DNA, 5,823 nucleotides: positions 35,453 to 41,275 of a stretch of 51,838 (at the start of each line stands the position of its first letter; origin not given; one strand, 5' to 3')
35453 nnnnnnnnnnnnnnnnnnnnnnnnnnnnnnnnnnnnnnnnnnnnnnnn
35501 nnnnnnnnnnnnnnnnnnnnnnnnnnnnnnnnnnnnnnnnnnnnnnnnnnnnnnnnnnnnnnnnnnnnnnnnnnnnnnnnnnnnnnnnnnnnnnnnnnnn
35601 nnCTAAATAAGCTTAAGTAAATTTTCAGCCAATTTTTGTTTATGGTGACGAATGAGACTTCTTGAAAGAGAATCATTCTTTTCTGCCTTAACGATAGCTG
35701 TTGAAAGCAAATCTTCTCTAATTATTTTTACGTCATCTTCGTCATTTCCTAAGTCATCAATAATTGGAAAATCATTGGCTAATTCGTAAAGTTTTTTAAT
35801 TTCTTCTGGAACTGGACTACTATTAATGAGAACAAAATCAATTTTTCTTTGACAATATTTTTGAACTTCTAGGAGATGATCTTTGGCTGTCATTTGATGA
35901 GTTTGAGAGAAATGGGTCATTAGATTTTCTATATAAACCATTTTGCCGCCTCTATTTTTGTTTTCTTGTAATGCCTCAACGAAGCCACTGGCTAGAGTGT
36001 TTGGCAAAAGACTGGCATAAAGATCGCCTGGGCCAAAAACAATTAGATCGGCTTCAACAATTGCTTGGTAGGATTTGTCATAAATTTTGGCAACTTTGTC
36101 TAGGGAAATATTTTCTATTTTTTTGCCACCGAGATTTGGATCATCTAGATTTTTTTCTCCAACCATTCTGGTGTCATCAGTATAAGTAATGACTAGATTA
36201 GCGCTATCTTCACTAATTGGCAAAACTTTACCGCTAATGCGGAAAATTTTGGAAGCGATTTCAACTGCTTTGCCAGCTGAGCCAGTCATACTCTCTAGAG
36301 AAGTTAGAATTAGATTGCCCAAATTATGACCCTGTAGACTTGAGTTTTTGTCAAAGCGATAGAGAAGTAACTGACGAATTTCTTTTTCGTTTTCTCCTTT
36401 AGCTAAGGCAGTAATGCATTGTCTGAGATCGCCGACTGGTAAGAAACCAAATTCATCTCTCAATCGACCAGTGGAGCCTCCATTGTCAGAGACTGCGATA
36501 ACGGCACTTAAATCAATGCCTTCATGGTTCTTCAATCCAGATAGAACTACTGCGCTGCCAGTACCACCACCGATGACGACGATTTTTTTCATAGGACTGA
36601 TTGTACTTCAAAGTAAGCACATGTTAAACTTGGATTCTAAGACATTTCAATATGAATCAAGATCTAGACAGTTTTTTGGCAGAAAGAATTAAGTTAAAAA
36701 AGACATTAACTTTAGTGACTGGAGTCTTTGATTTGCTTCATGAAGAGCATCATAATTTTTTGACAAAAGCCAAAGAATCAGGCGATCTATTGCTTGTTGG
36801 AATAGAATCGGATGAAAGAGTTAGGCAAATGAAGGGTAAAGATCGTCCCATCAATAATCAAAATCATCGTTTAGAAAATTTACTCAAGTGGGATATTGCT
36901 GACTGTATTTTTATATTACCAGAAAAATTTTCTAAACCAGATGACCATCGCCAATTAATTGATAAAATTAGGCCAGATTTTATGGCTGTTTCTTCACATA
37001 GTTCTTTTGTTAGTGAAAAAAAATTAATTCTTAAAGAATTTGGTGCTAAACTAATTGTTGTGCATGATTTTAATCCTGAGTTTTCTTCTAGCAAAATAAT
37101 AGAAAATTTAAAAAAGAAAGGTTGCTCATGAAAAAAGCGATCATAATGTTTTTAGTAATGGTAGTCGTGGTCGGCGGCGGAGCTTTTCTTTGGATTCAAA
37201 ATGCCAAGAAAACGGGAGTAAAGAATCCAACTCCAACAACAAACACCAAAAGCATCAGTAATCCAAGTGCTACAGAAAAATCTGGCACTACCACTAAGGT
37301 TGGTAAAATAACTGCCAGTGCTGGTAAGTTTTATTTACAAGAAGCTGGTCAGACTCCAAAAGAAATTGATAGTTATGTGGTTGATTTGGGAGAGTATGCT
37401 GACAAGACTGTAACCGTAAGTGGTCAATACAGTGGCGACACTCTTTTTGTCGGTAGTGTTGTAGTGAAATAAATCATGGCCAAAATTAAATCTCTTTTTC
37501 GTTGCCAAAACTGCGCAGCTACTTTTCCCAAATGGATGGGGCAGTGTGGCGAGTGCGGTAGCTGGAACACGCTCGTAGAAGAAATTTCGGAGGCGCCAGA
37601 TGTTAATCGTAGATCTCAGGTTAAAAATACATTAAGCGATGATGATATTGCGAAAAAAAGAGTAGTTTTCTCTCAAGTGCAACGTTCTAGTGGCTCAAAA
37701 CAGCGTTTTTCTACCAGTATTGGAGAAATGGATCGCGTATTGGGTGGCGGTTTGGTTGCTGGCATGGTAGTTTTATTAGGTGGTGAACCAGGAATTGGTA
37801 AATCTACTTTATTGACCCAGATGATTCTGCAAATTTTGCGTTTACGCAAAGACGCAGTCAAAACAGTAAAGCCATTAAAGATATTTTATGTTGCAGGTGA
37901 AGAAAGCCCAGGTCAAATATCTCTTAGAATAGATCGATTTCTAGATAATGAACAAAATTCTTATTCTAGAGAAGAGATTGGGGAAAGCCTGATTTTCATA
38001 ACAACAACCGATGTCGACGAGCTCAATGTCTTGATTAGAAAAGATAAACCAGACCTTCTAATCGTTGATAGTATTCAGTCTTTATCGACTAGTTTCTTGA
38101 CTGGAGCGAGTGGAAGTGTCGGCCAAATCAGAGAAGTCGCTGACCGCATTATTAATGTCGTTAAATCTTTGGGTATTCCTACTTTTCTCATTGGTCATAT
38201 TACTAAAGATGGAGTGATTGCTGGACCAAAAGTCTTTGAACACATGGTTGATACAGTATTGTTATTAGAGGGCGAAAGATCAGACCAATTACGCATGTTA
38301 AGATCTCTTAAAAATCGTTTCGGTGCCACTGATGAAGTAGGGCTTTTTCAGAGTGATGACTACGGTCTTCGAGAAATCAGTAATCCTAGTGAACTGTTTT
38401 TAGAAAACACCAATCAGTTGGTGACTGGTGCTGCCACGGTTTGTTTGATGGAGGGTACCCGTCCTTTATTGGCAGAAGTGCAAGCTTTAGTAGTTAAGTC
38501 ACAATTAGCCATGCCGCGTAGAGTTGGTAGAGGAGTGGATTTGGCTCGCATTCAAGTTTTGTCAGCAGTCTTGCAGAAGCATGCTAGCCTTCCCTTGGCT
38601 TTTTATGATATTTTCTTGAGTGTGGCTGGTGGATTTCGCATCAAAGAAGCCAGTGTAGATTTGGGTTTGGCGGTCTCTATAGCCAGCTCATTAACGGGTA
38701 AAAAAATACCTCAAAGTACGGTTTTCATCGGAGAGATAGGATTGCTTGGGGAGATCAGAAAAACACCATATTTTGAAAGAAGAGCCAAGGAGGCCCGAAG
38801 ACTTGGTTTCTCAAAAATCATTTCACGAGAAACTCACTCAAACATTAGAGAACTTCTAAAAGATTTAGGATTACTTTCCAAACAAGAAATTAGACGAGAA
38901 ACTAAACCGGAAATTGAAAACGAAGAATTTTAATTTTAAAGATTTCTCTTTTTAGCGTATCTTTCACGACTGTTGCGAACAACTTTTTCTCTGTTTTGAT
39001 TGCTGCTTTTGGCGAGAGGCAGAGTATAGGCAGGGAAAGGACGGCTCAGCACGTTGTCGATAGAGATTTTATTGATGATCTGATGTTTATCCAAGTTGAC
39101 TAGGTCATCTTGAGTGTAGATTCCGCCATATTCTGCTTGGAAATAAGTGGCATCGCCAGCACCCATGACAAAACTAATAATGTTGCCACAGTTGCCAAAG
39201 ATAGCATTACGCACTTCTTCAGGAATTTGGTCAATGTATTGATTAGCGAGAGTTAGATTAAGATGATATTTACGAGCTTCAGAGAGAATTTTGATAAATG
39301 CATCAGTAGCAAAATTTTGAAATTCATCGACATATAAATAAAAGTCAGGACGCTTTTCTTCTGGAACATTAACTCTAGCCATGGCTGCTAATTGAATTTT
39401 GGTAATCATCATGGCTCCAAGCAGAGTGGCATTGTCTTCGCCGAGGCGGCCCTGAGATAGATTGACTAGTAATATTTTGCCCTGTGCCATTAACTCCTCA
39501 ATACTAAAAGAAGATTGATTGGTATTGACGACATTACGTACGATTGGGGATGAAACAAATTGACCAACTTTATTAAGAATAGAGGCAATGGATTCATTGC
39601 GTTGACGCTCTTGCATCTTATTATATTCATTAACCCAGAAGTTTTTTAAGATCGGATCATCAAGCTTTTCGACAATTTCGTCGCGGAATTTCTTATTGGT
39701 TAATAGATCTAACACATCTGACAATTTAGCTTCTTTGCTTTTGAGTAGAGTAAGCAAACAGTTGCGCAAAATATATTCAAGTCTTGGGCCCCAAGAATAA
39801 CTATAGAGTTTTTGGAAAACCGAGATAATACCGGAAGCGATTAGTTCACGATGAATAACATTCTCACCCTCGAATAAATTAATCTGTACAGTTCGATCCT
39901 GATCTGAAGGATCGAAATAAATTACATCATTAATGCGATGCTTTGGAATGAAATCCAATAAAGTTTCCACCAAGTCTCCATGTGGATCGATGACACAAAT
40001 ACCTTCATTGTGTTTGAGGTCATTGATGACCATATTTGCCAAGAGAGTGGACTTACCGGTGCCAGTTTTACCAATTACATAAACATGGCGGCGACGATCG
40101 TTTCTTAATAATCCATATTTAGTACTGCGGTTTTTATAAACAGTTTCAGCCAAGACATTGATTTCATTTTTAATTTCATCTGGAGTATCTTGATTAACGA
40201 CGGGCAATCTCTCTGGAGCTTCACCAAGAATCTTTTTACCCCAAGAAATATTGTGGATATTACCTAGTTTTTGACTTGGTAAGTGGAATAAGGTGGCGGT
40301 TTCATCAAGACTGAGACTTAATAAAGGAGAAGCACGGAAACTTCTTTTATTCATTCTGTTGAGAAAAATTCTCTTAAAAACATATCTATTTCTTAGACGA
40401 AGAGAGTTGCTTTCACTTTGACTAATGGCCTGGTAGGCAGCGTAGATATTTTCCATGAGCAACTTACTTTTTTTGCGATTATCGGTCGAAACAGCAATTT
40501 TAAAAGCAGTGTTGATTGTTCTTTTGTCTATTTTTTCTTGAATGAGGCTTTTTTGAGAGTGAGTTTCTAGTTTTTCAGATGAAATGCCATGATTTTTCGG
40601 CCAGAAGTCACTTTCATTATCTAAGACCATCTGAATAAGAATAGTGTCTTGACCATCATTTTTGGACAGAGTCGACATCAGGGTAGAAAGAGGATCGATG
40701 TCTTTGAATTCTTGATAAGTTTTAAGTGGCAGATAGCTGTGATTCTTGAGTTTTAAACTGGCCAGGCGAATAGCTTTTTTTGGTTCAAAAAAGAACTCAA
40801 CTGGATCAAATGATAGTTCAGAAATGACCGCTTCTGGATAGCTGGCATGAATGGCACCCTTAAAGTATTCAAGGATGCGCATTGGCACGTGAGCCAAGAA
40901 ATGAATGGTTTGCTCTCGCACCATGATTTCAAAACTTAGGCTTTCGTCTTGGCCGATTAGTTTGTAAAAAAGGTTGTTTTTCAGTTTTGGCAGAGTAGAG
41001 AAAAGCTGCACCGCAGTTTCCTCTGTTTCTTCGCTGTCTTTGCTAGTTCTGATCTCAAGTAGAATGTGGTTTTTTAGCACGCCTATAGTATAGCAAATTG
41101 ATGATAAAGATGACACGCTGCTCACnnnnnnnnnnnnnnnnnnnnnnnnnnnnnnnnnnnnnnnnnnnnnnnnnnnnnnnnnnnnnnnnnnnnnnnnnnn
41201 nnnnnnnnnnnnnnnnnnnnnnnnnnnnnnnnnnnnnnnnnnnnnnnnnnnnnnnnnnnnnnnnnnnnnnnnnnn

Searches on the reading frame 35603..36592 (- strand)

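Call 10: search_protein_families(library=pfam, proteins=[window:35603-36592:-], max_evalue=0.01)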
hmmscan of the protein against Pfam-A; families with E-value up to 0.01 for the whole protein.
window:35603-36592:- (329 aa): 1 family
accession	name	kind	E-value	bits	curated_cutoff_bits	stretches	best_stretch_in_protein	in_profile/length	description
PF01933.23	CofD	-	2.5e-74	250.5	30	1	4-296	1-290/290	2-phospho-L-lactate transferase CofD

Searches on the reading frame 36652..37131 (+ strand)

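Call 10: search_protein_families(library=pfam, proteins=[window:36652-37131:+], max_evalue=0.01)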
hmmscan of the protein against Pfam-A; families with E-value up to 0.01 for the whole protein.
window:36652-37131:+ (159 aa): 1 family
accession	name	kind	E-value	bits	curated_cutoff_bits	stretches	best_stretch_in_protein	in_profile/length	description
PF01467.32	CTP_transf_like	-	4e-12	46.9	21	1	22-151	2-132/133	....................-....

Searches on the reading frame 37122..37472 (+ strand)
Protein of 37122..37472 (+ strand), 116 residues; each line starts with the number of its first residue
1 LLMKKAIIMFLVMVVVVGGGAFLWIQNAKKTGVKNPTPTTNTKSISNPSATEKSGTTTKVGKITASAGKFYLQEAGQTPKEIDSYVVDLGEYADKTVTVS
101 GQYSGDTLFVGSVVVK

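Call 10: search_protein_families(library=pfam, proteins=[window:37122-37472:+], max_evalue=0.01)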
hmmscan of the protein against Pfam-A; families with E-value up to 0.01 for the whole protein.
window:37122-37472:+ (116 aa): 1 family
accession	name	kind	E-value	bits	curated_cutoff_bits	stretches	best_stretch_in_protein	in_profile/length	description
PF10907.13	DUF2749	-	0.0098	16.3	25.5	0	3-43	1-43/72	Protein of unknown function (DUF2749)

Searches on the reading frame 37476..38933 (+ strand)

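Call 10: search_protein_families(library=pfam, proteins=[window:37476-38933:+], max_evalue=0.01)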
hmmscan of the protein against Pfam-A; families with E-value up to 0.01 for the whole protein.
window:37476-38933:+ (485 aa): 9 families
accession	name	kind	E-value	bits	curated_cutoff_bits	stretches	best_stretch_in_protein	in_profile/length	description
PF13481.12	AAA_25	-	9.7e-15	55.1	27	1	82-246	19-194/195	AAA domain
PF06745.19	ATPase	-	1.8e-11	44.3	26.6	1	79-278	2-200/231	KaiC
PF18073.7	Zn_ribbon_LapB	-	4.3e-11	42.7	25.7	1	8-35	1-28/28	Rubredoxin metal binding domain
PF13541.12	ChlI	-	1.7e-07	31.6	27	1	359-449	27-116/121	Subunit ChlI of Mg-chelatase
PF13401.12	AAA_22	-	5.7e-05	23.9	27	1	98-212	7-98/130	AAA domain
PF20720.3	nSTAND3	-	0.00046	20.4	27.2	1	98-175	19-95/155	Novel STAND NTPase 3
PF05729.18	NACHT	-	0.0044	17.3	26.7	0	98-205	2-95/167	NACHT domain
PF03796.21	DnaB_C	-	0.0047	16.8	27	0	79-127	3-50/255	DnaB-like helicase C terminal domain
PF13191.12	AAA_16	-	0.0093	16.9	32.6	0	97-119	25-47/167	AAA ATPase domain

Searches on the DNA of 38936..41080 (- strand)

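Call 32: search_rna_families(sources=[L012, L020, L008, L011, L017, L025, L045, L007, L010, L003, L024], threshold=gathering)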
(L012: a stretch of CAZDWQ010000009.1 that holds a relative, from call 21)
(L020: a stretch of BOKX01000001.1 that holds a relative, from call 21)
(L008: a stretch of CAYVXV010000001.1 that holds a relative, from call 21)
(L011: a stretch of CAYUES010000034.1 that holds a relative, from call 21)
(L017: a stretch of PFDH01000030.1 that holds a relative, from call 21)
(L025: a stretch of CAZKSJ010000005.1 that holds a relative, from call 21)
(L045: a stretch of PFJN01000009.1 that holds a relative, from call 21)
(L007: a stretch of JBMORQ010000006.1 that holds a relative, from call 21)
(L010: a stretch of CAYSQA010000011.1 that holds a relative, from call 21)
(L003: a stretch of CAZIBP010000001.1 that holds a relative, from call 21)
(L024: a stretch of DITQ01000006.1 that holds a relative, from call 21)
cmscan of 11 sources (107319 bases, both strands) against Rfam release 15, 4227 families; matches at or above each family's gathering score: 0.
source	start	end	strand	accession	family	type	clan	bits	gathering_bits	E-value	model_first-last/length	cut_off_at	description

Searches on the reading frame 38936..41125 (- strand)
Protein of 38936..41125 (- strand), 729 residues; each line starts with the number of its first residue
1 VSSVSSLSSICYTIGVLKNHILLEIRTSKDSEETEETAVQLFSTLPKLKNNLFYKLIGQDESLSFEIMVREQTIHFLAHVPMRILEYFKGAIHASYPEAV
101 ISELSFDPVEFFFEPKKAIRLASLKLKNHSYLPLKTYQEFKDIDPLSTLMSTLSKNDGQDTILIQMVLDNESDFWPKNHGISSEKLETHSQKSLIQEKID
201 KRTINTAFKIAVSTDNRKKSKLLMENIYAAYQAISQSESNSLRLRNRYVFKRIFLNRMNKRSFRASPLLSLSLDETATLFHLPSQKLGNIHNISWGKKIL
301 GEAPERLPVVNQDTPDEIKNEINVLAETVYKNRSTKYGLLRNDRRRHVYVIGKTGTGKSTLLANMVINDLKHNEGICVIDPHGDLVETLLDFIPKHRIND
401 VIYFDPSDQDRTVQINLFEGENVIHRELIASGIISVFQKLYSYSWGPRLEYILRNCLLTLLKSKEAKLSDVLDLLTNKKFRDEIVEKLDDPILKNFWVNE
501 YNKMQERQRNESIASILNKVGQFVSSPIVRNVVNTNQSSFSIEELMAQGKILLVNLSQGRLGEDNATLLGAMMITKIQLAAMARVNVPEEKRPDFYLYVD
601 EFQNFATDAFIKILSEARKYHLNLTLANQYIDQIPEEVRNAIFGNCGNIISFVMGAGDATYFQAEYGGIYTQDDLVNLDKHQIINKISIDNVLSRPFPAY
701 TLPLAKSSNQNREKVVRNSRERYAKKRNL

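Call 10: search_protein_families(library=pfam, proteins=[window:38936-41125:-], max_evalue=0.01)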
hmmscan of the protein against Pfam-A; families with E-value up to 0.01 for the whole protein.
window:38936-41125:- (729 aa): 8 families
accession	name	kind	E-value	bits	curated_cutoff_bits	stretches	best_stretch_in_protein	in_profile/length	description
PF10412.15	TrwB_AAD_bind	-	4.7e-13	49.2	20.5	1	342-646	12-302/387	Type IV secretion-system coupling protein DNA-binding domain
PF01935.23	DUF87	-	6.2e-11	43.2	23.2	1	345-558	23-203/220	Helicase HerA, central domain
PF12696.13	TraG-D_C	-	3.5e-05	24.2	22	1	596-653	3-65/126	TraM recognition site of TraD and TraG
PF13401.12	AAA_22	-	0.00045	21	27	0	344-383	4-44/130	AAA domain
PF00005.33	ABC_tran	-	0.00078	20.5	25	0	346-485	12-102/137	ABC transporter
PF25199.1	nSTAND_NTPase5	-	0.0021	18.3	34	1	340-408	36-106/145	Novel STAND NTPase 5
PF13191.12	AAA_16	-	0.0082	17.1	32.6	0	343-377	22-55/167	AAA ATPase domain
PF20720.3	nSTAND3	-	0.009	16.2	27.2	0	344-405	16-72/155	Novel STAND NTPase 3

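Call 18: find_homologous_proteins(query=window:38936-41080:-, max_evalue=1e-30)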
Query window:38936-41080:- (714 aa): 7558 proteins with E <= 1e-30 among 8000 candidates; the best 120 are listed.
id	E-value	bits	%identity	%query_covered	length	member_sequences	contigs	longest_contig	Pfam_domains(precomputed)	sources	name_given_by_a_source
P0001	0.0e+0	1583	100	100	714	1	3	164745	PF26449.1,PF10412.16,PF01935.24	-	-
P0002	0.0e+0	1582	100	100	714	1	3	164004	PF26449.1,PF10412.16,PF01935.24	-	-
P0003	0.0e+0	1472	91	100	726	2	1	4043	PF26449.1,PF10412.16,PF01935.24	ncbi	-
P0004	0.0e+0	1451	90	100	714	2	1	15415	PF26449.1,PF10412.16,PF01935.24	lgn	-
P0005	0.0e+0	1446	89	100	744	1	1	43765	PF26449.1,PF10412.16,PF01935.24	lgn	-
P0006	0.0e+0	1422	89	100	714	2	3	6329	PF26449.1,PF10412.16,PF01935.24,PF12696.14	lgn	-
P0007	0.0e+0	1420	89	100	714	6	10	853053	PF26449.1,PF10412.16,PF01935.24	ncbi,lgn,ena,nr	ncbi:MAG: hypothetical protein UT13_C0001G0011 [Candidatus Pacebacteria bacterium GW2011_GWF2_38_9]|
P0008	0.0e+0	1409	87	100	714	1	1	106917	PF26449.1,PF10412.16,PF01935.24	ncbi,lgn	-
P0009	0.0e+0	1391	87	100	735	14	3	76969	PF26449.1,PF10412.16,PF01935.24,PF12696.14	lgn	-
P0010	0.0e+0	1386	86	100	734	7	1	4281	PF26449.1,PF10412.16,PF01935.24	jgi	-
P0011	0.0e+0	1384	86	100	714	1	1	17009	PF26449.1,PF10412.16,PF01935.24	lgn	-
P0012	0.0e+0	1379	86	100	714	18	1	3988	PF26449.1,PF10412.16,PF01935.24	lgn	-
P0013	0.0e+0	1369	85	100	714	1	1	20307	PF26449.1,PF10412.16,PF01935.24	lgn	-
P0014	0.0e+0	1357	84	100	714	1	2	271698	PF26449.1,PF10412.16,PF01935.24,PF12696.14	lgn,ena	-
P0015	0.0e+0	1346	85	100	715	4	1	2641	PF26449.1,PF10412.16,PF01935.24,PF12696.14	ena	-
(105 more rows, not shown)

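Call 21: find_related_loci(query=A1, collection=genome_contigs, flank=4000)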
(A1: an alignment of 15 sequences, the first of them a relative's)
Query A1 (714 aa) in genome_contigs; peptide patterns used: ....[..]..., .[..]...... (x = any residue, [..] = any of these).
597 stretches matched a pattern (row limit reached: there are more); 587 encode a relative of the query (tblastn E <= 1e-3); the best 80 are kept; 80 distinct loci.
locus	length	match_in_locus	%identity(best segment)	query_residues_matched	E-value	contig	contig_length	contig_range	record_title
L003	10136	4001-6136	87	1-712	0e+0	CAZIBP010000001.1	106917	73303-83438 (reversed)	MAG TPA_asm: uncultured Pseudomonadales bacterium isolate SRP093185_co1_41 genome assembly, contig: NODE_39_length_10691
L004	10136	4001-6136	87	1-712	0e+0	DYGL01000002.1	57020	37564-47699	MAG TPA_asm: Candidatus Microgenomatus sp. isolate BE2012_4_39_12 Afr_mines_BE2012_320_length_57020_cov_4_828912, whole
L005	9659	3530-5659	78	3-712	0e+0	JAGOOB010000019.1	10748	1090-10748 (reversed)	Candidatus Woesebacteria bacterium isolate Go_SlDig_bin_357 Go_SlDig_18700_length_10748_cov_8.156388, whole genome shotg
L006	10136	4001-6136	77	1-712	0e+0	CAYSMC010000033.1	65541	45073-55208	MAG TPA_asm: uncultured Pseudomonadales bacterium isolate SRP067234_co1_86 genome assembly, contig: k99_51088, whole gen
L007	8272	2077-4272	63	1-713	0e+0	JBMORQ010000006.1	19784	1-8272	MAG: Patescibacteria group bacterium isolate Betzabe_MAG184 MAG184_6, whole genome shotgun sequence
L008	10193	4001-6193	62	1-712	0e+0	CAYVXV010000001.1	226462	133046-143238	MAG TPA_asm: uncultured Pseudomonadales bacterium isolate SRP193661_co2_36 genome assembly, contig: NODE_18_length_22646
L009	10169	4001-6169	62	5-712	0e+0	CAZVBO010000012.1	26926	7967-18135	MAG TPA_asm: uncultured Pseudomonadales bacterium isolate SRP304446_co1_134 genome assembly, contig: NODE_1214_length_26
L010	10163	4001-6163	65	5-712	0e+0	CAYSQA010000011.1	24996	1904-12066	MAG TPA_asm: uncultured Pseudomonadales bacterium isolate SRP170004_co1_586 genome assembly, contig: NODE_2985_length_24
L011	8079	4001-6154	62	1-712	0e+0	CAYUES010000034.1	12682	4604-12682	MAG TPA_asm: uncultured Pseudomonadales bacterium isolate SRP329715_co2_11 genome assembly, contig: NODE_9202_length_126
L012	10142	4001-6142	60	1-710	0e+0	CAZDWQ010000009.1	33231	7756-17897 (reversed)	MAG TPA_asm: uncultured Pseudomonadales bacterium isolate SRP192515_co1_182 genome assembly, contig: NODE_1112_length_33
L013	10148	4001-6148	60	1-710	0e+0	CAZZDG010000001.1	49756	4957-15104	MAG TPA_asm: uncultured Pseudomonadales bacterium isolate binchicken_co321_113 genome assembly, contig: NODE_192_length_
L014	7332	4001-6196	60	1-709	0e+0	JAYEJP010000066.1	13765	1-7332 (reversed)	MAG: Patescibacteria group bacterium isolate MAG160 MAG160_66, whole genome shotgun sequence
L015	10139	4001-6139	60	1-710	0e+0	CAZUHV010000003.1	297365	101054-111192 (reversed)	MAG TPA_asm: uncultured Pseudomonadales bacterium isolate binchicken_co277_32 genome assembly, contig: NODE_70_length_29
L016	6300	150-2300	60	1-712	0e+0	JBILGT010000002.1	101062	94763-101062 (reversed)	MAG: Limisphaerales bacterium isolate ME2016-09-28_3300042471_group7_bin68 Rohwer_bin1526_scaffold_46_c1, whole genome s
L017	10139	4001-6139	58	1-712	0e+0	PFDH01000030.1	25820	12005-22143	MAG: Candidatus Pacebacteria bacterium CG10_big_fil_rev_8_21_14_0_10_44_11 CG10_8_21_14_0.10_scaffold_1513_c, whole geno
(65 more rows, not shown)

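Call 38: find_encoding_contigs(protein=P0007, flank=10000, max_places=3)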
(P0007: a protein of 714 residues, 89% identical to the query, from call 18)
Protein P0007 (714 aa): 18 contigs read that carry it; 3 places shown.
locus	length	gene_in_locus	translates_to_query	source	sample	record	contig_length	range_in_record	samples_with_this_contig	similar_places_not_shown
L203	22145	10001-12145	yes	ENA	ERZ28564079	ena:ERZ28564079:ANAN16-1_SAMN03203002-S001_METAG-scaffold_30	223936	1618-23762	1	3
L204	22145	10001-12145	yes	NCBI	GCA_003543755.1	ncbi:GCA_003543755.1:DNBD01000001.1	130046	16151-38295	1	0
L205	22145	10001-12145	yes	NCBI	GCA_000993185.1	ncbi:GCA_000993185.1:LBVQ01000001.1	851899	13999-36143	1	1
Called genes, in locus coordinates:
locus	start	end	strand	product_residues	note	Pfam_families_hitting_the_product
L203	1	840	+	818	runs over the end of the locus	?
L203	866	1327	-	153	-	PF07963:N_methyl (weak)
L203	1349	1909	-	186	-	PF07963:N_methyl (weak), PF08334:T2SSG (weak)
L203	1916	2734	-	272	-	PF07963:N_methyl (weak)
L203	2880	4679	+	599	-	PF21033:RMD1-3 (faint), PF00515:TPR_1 (faint), PF07719:TPR_2 (faint), PF13431:TPR_17 (faint), PF23914:TPR_CcmH_CycH (weak), PF14559:TPR_19 (weak)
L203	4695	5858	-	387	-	PF01018:GTP1_OBG, PF01926:MMR_HSR1, PF02421:FeoB_N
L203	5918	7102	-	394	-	-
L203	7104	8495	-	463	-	PF07497:Rho_RNA_bind, PF00006:ATP-synt_ab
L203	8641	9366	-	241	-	-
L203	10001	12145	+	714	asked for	PF26449:DUF8128, PF01935:DUF87, PF10412:TrwB_AAD_bind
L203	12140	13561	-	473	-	PF18073:Zn_ribbon_LapB, PF13481:AAA_25, PF06745:ATPase, PF20720:nSTAND3 (weak), PF13541:ChlI (weak)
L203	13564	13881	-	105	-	-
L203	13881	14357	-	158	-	PF01467:CTP_transf_like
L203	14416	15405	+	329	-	PF01933:CofD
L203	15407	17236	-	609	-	PF01547:SBP_bac_1, PF13416:SBP_bac_8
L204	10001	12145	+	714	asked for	PF26449:DUF8128, PF01935:DUF87, PF10412:TrwB_AAD_bind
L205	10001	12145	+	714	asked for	PF26449:DUF8128, PF01935:DUF87, PF10412:TrwB_AAD_bind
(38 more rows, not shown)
